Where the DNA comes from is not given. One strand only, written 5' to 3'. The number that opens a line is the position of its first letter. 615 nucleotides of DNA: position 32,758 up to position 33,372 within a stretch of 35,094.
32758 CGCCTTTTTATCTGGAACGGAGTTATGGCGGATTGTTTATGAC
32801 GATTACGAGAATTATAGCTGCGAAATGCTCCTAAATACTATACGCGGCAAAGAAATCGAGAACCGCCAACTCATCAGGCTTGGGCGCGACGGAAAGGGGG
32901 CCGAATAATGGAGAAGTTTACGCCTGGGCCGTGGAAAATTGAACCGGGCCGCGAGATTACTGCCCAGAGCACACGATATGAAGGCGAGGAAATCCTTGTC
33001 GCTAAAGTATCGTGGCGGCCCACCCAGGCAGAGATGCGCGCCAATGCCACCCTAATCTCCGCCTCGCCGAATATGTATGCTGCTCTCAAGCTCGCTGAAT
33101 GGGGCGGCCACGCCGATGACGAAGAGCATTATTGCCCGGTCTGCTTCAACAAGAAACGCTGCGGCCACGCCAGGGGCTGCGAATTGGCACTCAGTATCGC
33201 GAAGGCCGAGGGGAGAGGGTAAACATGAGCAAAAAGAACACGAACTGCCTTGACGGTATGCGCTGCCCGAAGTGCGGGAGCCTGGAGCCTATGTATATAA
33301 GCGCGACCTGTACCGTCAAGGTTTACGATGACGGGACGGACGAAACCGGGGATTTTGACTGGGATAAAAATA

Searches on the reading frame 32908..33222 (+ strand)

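Call 54: search_protein_families(library=phrogs, proteins=[window:32908-33222:+], max_evalue=0.01)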
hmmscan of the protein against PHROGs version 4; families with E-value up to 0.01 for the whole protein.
window:32908-33222:+ (104 aa): 1 family
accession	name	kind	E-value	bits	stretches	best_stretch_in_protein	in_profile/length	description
phrog_1273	-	unknown function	5.8e-12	46.9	1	1-70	5-75/103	-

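Call 55: search_protein_families(library=pfam, proteins=[window:32908-33222:+], max_evalue=0.01)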
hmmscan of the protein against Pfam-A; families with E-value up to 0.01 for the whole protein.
window:32908-33222:+ (104 aa): 0 families
